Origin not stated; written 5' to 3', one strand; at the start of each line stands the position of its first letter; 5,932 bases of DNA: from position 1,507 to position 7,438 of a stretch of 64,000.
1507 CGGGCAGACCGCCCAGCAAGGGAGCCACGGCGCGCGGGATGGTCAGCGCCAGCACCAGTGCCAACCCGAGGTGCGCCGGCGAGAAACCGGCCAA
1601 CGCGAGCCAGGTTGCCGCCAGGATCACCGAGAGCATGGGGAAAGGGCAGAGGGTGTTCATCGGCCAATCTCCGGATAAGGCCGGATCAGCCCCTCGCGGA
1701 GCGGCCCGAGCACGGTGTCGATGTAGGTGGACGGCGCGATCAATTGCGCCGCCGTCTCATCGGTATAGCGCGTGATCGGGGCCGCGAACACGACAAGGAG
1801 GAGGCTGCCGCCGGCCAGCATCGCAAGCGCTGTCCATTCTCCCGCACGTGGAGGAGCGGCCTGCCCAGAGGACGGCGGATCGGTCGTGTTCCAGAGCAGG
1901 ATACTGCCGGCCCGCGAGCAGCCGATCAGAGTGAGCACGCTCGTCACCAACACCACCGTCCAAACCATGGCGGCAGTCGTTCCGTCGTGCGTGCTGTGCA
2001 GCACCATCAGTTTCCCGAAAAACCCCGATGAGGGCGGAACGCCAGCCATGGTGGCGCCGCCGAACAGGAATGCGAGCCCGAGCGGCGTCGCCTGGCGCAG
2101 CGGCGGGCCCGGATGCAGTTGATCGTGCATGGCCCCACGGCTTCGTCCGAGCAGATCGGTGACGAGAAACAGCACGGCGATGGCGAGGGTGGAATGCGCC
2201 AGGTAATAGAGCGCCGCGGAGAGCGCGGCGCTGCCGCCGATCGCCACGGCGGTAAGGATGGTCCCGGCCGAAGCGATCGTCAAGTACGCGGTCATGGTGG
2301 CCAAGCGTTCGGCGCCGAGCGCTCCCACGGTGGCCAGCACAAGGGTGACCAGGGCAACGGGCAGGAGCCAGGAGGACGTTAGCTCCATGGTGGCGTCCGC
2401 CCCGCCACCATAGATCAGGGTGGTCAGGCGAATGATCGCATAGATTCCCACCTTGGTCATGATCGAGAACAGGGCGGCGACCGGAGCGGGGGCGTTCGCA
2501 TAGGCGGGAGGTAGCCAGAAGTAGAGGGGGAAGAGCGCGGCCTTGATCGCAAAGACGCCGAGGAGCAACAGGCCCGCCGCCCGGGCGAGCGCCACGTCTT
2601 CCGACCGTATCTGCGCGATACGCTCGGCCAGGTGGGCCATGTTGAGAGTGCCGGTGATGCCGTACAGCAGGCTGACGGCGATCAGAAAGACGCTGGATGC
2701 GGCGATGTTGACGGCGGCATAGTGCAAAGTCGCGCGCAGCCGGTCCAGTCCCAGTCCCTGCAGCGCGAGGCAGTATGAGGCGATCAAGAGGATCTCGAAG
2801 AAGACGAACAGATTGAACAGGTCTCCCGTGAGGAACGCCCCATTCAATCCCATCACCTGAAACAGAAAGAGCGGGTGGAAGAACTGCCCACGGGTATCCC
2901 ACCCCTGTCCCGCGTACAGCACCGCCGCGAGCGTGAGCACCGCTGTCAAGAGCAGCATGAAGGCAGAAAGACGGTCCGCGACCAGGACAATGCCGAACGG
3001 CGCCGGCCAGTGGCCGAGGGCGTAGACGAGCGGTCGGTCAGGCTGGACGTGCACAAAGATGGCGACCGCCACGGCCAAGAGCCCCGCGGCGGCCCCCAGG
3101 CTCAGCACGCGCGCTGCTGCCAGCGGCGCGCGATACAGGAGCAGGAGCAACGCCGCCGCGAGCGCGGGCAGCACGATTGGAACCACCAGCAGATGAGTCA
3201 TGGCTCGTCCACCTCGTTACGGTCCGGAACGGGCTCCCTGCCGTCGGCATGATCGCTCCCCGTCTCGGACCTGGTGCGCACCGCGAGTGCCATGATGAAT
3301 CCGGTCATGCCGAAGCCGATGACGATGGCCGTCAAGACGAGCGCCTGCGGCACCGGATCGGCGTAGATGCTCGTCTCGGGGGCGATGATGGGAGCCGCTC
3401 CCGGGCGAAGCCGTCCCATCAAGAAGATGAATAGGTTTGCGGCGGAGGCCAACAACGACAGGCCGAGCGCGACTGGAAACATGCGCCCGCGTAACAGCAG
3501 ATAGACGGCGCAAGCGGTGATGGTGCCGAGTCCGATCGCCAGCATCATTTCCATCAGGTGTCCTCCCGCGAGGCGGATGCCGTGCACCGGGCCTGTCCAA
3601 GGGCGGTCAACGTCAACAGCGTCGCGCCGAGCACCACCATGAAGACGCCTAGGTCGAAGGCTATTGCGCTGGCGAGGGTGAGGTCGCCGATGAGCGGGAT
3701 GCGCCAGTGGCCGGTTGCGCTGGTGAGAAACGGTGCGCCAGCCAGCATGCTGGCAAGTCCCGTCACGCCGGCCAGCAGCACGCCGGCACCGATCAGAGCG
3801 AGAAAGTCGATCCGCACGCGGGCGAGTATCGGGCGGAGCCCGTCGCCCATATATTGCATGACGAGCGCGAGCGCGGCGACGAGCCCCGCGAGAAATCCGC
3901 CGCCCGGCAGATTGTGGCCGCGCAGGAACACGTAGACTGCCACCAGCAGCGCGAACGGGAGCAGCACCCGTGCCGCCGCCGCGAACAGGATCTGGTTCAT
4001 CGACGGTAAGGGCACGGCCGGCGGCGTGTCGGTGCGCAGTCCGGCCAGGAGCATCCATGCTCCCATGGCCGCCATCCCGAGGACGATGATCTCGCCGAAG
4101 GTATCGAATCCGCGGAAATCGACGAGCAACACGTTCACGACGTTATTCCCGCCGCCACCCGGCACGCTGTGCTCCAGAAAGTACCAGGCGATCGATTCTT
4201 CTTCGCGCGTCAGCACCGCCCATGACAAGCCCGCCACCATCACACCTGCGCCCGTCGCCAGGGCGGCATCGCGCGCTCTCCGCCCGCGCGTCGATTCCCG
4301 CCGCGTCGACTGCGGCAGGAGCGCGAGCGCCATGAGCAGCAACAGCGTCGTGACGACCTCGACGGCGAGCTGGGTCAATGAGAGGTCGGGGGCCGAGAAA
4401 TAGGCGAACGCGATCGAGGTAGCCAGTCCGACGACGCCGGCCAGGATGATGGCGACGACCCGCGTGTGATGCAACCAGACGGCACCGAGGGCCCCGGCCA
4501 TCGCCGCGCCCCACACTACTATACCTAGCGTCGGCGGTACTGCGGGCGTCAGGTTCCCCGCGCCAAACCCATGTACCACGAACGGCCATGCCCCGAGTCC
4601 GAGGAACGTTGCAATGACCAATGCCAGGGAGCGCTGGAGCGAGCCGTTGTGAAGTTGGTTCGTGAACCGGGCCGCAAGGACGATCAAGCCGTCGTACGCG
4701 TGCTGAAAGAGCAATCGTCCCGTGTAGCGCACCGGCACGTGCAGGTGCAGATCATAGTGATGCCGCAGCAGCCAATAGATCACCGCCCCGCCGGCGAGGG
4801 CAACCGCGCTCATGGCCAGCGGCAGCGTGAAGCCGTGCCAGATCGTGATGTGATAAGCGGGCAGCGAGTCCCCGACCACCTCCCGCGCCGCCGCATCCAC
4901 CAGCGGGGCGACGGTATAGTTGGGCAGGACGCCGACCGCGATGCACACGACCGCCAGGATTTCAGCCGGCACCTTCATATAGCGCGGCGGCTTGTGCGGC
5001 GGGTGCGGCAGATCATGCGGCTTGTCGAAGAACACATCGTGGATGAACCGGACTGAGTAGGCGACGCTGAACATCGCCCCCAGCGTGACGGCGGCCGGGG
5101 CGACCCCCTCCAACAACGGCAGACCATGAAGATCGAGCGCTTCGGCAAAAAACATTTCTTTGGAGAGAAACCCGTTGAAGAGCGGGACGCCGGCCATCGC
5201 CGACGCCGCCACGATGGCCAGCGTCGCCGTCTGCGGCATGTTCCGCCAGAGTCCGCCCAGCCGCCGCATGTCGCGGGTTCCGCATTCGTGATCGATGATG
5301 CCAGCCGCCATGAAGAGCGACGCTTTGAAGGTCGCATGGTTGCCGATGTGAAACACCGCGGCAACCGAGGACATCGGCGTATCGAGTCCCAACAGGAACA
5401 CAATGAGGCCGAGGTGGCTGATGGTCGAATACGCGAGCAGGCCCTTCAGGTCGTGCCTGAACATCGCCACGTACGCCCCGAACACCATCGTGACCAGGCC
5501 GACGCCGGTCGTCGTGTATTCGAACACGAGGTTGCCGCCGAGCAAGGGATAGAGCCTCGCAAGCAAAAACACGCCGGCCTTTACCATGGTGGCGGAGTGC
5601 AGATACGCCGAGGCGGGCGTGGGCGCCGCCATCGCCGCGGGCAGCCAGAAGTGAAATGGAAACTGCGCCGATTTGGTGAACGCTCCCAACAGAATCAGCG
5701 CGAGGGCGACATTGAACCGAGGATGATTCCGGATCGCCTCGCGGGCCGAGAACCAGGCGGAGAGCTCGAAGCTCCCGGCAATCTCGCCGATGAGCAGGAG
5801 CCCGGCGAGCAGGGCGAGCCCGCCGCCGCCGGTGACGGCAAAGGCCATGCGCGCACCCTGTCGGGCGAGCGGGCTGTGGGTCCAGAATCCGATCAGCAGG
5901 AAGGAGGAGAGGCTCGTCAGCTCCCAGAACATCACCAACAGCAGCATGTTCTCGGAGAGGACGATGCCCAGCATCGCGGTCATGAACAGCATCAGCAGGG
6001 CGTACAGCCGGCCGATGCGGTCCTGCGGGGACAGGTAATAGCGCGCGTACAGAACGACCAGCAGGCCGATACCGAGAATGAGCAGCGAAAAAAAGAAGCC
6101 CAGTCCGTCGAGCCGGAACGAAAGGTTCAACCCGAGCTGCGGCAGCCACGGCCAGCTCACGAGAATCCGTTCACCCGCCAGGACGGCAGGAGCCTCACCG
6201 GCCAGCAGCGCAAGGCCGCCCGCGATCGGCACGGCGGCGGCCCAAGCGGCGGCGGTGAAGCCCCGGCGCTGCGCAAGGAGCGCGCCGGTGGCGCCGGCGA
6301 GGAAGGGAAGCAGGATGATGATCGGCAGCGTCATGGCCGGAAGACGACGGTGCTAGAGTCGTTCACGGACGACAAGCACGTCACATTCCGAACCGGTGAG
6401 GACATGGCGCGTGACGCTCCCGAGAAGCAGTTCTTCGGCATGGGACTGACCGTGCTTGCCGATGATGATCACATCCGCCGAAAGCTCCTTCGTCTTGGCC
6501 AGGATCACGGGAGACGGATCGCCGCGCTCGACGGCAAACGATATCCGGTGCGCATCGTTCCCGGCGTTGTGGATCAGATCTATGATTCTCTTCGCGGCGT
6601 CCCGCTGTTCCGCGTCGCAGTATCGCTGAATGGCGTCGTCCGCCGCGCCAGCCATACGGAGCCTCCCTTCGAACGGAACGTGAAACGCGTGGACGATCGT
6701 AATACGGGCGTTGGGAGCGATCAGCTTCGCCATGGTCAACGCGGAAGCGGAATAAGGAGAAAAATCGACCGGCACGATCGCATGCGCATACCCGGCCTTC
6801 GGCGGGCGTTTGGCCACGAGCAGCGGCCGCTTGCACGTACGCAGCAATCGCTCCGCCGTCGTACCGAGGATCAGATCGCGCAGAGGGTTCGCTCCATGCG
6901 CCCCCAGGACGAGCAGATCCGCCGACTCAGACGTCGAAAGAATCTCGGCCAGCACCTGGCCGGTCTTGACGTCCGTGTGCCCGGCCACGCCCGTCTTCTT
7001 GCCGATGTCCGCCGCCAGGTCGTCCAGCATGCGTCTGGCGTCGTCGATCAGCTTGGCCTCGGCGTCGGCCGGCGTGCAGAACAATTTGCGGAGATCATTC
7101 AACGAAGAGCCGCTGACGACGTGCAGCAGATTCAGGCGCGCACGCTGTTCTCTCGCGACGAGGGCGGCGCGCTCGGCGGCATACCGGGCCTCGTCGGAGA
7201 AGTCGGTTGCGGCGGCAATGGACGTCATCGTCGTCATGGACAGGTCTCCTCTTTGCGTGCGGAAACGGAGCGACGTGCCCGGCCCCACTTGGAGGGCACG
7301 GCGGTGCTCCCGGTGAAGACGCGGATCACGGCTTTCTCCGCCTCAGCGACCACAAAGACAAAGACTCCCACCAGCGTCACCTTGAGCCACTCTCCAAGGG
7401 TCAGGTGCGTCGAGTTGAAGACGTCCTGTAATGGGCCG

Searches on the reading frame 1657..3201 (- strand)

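Call 33: search_protein_families(library=pfam, proteins=[window:1657-3201:-], max_evalue=0.0001)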
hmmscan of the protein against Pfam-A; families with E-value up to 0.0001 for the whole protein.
window:1657-3201:- (514 aa): 1 family
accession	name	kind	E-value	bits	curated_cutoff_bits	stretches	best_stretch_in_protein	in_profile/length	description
PF00361.26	Proton_antipo_M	-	9.8e-41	140.3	21.5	1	126-424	2-294/294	NADH:quinone oxidoreductase/Mrp antiporter, TM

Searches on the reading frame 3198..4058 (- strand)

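Call 33: search_protein_families(library=pfam, proteins=[window:3198-4058:-], max_evalue=0.0001)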
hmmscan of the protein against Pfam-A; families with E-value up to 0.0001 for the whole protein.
window:3198-4058:- (286 aa): 1 family
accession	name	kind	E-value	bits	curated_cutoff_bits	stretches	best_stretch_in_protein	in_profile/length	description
PF00420.29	Oxidored_q2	-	9.5e-18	64.2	26.1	1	173-272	2-88/95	NADH-ubiquinone/plastoquinone oxidoreductase chain 4L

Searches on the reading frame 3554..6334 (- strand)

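Call 33: search_protein_families(library=pfam, proteins=[window:3554-6334:-], max_evalue=0.0001)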
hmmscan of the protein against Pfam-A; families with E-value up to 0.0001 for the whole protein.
window:3554-6334:- (926 aa): 5 families
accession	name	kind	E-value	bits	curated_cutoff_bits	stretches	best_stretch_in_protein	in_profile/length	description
PF00361.26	Proton_antipo_M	-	6.1e-62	209.9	21.5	1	127-403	1-279/294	NADH:quinone oxidoreductase/Mrp antiporter, TM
PF04039.18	MnhB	-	1.2e-31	110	22.5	1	785-906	3-126/127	Domain related to MnhB subunit of Na+/H+ antiporter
PF20501.3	MbhE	-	7e-28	97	27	1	685-768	2-86/98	MBH, subunit E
PF13244.11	MbhD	-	6.2e-15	55.6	27.2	1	611-675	2-67/67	MBH, subunit D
PF00662.26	Proton_antipo_N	-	5.6e-07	29.8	24.5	1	66-108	6-48/51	NADH-Ubiquinone oxidoreductase (complex I), chain 5 N-terminus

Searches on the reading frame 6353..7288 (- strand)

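Call 33: search_protein_families(library=pfam, proteins=[window:6353-7288:-], max_evalue=0.0001)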
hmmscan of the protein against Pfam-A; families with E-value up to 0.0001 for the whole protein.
window:6353-7288:- (311 aa): 1 family
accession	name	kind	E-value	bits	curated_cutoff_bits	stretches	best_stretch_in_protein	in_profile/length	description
PF00582.32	Usp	-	1.3e-44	152.6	24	2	167-308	2-141/141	Universal stress protein family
